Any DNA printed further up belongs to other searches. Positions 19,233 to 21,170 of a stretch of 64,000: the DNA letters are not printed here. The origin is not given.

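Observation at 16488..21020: Three adjacent PEP-CTERM-anchored predicted phosphoesterases (phytase-like, EEP, choice-of-anchor-I/alkaline-phosphatase-like)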

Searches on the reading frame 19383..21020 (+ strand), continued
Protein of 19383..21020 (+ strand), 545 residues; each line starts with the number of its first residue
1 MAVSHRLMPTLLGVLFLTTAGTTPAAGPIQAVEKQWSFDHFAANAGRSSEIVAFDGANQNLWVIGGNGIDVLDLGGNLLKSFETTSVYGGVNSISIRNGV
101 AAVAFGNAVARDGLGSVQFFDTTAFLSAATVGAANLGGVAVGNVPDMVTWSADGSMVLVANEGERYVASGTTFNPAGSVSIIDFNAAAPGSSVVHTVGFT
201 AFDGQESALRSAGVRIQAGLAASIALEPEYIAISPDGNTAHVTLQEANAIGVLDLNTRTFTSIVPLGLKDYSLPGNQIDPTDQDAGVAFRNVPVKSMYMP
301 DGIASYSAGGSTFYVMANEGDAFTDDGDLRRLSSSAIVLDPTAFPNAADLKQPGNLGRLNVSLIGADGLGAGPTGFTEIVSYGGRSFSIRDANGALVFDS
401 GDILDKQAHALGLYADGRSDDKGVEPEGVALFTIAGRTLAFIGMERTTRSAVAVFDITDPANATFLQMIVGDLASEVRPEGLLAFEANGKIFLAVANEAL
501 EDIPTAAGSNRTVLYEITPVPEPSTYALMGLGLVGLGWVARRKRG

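Call 80: find_encoding_contigs(protein=P0352, flank=7000, max_places=1)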
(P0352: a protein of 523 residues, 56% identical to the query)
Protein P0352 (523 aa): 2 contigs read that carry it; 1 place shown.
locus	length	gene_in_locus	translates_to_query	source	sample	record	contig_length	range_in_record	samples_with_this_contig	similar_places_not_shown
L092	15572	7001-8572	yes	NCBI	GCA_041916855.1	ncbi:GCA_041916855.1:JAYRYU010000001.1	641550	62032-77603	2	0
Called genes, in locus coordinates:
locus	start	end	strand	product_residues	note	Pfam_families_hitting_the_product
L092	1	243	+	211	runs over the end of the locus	PF00486:Trans_reg_C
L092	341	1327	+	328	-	PF12849:PBP_like_2, PF01547:SBP_bac_1, PF12727:PBP_like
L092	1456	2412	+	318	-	PF00528:BPD_transp_1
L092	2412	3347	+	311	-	PF00528:BPD_transp_1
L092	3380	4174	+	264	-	PF02463:SMC_N (weak), PF00005:ABC_tran, PF13304:AAA_21 (weak)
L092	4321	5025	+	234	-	PF01895:PhoU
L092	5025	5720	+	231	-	PF00072:Response_reg, PF00486:Trans_reg_C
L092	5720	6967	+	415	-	PF00512:HisKA, PF02518:HATPase_c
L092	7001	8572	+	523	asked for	PF22494:choice_anch_I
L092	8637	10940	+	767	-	PF00486:Trans_reg_C, PF07676:PD40 (faint), PF26549:Tricorn_N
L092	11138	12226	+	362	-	PF13964:Beta-prop_Calicin, PF24681:Kelch_KLHDC2_KLHL20_DRC7, PF13415:Beta-prop_FBX42, PF25210:Kelch_FKB95, PF01344:Kelch_1 (weak), PF13415:Beta-prop_FBX42 (weak), PF13964:Beta-prop_Calicin, PF01344:Kelch_1, +5 more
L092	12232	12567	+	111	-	-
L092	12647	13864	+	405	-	PF02417:Chromate_transp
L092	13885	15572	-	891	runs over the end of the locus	-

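Call 81: find_encoding_contigs(protein=P0306, flank=7000, max_places=1)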
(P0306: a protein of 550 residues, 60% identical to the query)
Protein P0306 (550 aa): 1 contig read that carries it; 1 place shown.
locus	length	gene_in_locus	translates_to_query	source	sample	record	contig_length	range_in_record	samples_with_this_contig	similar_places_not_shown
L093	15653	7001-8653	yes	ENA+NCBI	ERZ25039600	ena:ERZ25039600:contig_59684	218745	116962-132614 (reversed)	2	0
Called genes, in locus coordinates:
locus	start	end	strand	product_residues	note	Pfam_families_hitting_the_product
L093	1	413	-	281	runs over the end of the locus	PF08241:Methyltransf_11, PF13847:Methyltransf_31 (faint)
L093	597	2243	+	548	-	PF01464:SLT, PF01476:LysM (faint)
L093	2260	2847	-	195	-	PF21176:RecR_HhH, PF02132:RecR_ZnF, PF01751:Toprim (faint), PF13662:Toprim_4, PF21175:RecR_C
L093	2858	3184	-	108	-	PF02575:YbaB_DNA_bd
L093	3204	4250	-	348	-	PF12169:DNA_pol3_gamma3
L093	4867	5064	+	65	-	-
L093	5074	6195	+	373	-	PF00586:AIRS, PF02769:AIRS_C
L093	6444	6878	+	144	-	PF02566:OsmC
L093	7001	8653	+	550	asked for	PF22494:choice_anch_I, PF07589:PEP_exosort_dom (weak)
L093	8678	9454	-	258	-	PF00710:Asparaginase, PF17763:Asparaginase_C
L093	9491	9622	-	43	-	-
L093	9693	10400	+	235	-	PF01726:LexA_DNA_bind, PF00717:Peptidase_S24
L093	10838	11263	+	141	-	-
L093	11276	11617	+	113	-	-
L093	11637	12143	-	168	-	PF09351:DUF1993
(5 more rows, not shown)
